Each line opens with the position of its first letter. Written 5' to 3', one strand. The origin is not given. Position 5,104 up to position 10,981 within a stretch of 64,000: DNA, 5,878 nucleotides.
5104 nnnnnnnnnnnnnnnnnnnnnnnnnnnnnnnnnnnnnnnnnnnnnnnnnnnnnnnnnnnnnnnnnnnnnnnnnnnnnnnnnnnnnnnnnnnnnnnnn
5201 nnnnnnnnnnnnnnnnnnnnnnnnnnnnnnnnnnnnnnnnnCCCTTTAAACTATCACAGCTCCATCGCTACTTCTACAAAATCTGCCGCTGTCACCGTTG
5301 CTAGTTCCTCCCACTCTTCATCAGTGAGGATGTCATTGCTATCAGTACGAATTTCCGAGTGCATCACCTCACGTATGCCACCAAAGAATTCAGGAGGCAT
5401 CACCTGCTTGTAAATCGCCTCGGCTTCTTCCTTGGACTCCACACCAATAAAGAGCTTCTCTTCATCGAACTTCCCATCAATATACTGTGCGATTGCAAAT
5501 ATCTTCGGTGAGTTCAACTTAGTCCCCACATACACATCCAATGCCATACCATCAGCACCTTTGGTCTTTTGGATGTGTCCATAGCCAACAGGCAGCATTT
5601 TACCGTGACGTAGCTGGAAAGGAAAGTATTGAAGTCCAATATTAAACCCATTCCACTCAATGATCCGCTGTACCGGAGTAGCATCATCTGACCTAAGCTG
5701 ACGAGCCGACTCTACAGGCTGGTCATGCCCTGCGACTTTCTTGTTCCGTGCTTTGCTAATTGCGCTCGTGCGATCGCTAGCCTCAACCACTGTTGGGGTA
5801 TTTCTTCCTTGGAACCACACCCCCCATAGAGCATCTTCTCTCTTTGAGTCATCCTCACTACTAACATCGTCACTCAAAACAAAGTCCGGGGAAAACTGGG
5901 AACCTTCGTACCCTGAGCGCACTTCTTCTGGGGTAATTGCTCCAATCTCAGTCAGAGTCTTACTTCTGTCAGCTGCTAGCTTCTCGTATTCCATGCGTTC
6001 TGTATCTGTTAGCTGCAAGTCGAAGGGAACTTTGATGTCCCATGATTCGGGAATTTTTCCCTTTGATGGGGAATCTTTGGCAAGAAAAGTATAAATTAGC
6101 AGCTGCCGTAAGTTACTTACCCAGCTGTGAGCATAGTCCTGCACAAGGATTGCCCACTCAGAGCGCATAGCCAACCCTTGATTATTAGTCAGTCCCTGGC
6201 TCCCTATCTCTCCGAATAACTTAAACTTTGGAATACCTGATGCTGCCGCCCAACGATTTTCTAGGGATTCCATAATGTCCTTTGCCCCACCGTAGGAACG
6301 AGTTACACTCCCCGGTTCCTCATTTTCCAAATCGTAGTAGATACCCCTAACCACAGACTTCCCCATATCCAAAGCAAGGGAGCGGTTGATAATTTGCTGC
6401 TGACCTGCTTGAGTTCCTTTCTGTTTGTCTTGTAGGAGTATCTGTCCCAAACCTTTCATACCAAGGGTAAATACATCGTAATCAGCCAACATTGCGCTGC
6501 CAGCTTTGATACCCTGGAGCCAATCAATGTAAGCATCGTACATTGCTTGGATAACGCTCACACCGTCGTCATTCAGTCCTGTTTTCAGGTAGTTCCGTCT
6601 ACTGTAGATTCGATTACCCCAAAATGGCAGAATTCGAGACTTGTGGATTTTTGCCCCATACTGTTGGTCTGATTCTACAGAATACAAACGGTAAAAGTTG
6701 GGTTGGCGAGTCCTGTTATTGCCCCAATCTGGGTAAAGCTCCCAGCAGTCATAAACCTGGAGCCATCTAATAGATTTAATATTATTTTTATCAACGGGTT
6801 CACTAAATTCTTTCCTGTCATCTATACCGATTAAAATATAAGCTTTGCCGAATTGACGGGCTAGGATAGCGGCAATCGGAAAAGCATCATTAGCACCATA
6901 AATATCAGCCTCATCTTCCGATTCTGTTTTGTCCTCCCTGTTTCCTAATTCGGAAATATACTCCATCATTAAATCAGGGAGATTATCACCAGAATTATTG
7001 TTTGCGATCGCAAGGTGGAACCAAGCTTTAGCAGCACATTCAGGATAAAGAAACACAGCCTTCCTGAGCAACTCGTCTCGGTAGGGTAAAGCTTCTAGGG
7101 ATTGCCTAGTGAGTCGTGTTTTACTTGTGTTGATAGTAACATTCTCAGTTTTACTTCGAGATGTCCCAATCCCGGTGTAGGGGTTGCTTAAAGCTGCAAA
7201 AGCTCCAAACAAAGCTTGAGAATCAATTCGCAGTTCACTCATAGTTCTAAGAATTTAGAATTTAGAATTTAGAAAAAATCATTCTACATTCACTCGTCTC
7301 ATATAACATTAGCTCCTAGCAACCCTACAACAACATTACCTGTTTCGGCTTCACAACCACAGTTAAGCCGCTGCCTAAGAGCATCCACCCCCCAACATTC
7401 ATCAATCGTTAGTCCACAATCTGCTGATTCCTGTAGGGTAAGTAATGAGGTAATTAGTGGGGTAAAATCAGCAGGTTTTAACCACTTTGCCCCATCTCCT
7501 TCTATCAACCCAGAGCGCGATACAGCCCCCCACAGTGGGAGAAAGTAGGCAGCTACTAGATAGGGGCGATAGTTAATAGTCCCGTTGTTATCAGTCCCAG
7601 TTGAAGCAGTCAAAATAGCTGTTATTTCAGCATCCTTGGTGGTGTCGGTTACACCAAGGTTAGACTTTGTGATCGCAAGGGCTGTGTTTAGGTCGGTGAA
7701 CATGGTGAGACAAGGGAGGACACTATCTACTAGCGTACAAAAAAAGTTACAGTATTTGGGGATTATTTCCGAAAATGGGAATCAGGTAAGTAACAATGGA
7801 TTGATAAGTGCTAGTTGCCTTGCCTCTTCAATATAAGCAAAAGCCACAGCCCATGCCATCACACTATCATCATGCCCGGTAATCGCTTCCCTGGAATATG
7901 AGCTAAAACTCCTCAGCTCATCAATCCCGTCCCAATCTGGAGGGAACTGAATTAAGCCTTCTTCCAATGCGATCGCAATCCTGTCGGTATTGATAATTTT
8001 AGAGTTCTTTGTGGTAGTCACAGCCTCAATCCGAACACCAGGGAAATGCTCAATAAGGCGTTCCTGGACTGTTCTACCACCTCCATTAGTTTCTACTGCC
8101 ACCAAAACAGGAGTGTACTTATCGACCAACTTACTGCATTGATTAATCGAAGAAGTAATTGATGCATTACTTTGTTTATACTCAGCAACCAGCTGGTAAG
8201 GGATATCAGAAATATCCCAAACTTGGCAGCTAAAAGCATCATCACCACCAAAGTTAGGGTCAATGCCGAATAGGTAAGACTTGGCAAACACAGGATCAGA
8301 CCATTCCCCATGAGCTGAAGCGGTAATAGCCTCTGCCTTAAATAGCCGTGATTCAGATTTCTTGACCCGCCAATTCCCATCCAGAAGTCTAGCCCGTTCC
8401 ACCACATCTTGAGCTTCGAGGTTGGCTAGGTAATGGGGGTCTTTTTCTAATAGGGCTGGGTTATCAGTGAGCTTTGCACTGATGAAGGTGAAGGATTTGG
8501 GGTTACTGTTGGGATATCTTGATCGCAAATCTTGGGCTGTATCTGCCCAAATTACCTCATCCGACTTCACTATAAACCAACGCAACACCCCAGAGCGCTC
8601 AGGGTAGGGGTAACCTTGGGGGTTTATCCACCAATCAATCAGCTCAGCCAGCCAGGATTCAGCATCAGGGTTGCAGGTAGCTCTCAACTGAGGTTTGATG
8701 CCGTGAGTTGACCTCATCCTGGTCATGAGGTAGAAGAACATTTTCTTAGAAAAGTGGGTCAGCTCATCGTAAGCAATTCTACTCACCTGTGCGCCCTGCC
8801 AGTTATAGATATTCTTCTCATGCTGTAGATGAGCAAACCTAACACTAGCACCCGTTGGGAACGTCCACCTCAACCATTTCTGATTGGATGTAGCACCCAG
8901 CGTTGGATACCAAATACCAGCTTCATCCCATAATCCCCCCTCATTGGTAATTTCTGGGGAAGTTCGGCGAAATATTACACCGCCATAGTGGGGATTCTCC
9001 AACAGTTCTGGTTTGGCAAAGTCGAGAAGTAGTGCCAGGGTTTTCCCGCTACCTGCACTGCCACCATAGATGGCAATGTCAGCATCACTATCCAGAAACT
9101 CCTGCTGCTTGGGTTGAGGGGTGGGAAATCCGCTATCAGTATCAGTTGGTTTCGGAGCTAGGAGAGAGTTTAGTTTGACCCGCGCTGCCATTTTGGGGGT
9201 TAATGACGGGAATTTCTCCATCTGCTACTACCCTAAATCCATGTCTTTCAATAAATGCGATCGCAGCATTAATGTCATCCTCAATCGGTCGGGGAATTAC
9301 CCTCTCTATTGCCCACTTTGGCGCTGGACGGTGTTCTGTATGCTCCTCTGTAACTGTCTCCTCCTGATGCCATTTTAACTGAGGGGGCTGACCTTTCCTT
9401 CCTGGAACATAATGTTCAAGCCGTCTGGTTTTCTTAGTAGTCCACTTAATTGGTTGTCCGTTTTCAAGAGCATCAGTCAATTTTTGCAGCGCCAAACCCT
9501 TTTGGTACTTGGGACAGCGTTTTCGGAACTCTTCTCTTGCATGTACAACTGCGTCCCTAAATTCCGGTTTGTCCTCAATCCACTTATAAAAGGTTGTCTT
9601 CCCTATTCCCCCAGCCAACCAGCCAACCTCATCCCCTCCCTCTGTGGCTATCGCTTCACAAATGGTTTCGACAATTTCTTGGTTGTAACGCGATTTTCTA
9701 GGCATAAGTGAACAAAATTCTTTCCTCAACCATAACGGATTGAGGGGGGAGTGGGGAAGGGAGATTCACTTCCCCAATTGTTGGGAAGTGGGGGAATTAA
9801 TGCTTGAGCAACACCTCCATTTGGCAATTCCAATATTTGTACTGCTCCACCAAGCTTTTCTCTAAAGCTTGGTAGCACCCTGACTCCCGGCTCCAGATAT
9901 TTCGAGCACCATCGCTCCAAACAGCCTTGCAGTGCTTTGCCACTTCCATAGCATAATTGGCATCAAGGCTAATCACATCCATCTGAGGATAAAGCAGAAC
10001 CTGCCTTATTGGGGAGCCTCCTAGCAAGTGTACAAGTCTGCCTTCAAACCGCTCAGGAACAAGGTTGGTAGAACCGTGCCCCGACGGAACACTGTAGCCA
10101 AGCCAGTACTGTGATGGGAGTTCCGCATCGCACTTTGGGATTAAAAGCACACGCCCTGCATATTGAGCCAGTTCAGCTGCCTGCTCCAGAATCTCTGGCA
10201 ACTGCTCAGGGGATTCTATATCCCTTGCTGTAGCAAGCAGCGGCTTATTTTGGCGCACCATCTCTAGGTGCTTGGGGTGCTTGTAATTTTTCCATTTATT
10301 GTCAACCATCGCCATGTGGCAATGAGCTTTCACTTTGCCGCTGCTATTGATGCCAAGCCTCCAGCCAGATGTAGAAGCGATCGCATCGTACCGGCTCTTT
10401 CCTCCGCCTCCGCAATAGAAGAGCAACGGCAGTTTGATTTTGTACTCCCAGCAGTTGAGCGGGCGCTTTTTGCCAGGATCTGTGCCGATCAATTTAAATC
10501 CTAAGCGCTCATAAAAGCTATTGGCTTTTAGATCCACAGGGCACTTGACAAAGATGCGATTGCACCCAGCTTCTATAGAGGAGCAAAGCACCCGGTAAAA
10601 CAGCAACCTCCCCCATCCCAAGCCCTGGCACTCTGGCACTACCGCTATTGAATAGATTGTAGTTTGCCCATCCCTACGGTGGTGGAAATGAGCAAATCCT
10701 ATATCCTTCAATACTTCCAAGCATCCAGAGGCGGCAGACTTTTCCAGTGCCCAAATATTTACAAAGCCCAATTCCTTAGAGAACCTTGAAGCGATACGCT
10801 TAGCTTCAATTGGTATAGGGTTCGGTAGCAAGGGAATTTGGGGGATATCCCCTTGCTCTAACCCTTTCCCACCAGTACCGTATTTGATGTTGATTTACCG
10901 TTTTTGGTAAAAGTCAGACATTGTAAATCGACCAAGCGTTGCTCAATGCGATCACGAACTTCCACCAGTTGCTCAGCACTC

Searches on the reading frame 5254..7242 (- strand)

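Call 21: search_protein_families(library=pfam, proteins=[window:5254-7242:-], max_evalue=0.0001)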
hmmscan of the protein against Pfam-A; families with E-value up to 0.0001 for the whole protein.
window:5254-7242:- (662 aa): 2 families
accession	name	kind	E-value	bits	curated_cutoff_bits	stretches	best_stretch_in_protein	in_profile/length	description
PF06381.16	Phage_portal_3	-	6.9e-30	104.4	33.8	1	55-426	9-354/357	Phage portal protein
PF18823.6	InPase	-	4.7e-18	65.8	26.8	1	548-631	43-130/135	Inorganic Pyrophosphatase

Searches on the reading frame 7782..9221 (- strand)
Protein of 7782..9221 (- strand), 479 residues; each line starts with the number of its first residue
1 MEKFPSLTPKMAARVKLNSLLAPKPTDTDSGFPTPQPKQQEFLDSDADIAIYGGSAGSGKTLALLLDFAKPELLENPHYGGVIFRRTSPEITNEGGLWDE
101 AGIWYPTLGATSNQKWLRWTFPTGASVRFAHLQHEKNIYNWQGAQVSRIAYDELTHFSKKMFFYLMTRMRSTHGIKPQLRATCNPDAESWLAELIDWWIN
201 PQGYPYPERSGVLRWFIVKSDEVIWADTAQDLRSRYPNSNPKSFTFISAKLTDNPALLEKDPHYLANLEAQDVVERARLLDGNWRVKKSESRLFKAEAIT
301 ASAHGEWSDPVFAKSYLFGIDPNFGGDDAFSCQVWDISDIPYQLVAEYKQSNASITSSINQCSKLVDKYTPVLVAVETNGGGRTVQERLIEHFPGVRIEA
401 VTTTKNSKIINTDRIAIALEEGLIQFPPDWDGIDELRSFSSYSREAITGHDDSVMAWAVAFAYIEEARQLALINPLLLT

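Call 21: search_protein_families(library=pfam, proteins=[window:7782-9221:-], max_evalue=0.0001)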
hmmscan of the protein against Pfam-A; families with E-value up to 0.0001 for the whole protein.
window:7782-9221:- (479 aa): 2 families
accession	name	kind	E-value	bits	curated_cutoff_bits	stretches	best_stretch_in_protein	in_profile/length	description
PF03237.21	Terminase_6N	-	1.2e-23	84.4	22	1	51-300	1-214/215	Terminase large subunit, T4likevirus-type, N-terminal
PF17289.8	Terminase_6C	-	8.2e-10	39.3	22.6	1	319-460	2-151/155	Terminase RNaseH-like domain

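Call 34: find_related_loci(query=window:7782-9218:-, collection=viral_contigs, flank=10000)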
Query window:7782-9218:- (478 aa) in viral_contigs; peptide patterns used: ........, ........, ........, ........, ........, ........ (x = any residue, [..] = any of these).
11 stretches matched a pattern; 10 encode a relative of the query (tblastn E <= 1e-3); 10 distinct loci.
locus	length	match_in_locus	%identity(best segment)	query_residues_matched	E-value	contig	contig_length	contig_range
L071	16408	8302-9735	100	1-478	0e+0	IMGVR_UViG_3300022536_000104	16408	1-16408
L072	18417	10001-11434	99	1-478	0e+0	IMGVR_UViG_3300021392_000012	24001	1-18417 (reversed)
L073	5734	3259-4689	94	1-478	0e+0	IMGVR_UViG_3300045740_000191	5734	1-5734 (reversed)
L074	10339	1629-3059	94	1-478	0e+0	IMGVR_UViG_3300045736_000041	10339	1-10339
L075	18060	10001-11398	77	6-474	0e+0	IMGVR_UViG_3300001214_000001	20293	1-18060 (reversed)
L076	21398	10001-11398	77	6-474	0e+0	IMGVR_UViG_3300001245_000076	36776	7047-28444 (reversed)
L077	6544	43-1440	77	6-474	0e+0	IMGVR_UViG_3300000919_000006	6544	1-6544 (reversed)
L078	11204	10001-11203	76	6-409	0e+0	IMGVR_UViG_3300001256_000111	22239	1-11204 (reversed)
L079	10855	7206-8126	32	33-352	5e-30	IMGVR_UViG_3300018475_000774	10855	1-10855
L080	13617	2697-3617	32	33-352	5e-30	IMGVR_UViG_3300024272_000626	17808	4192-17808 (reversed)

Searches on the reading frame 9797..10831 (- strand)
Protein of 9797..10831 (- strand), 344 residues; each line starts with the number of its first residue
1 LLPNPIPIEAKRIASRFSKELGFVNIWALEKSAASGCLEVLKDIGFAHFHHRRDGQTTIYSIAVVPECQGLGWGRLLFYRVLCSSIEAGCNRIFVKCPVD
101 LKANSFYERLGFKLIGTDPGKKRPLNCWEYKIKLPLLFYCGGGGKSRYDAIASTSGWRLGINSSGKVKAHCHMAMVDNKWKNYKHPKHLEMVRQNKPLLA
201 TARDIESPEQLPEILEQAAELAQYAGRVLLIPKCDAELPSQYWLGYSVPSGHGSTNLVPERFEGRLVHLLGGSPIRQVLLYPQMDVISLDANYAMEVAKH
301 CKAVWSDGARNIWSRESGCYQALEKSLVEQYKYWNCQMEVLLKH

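Call 21: search_protein_families(library=pfam, proteins=[window:9797-10831:-], max_evalue=0.0001)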
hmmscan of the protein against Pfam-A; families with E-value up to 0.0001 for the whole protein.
window:9797-10831:- (344 aa): 5 families
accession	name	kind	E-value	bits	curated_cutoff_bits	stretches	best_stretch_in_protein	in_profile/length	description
PF20314.3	DUF6610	-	1.4e-37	129.7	27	1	153-335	2-198/198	Family of unknown function (DUF6610)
PF00583.31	Acetyltransf_1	-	2.4e-10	41.2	20.7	1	33-112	31-116/116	Acetyltransferase (GNAT) family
PF13508.13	Acetyltransf_7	-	1.2e-09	38.8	27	1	42-113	13-83/84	Acetyltransferase (GNAT) domain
PF13673.13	Acetyltransf_10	-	5.5e-07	30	23.6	1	45-122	44-116/128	Acetyltransferase (GNAT) domain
PF08445.16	FR47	-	5.7e-05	23.5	22.1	0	52-115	18-80/86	FR47-like protein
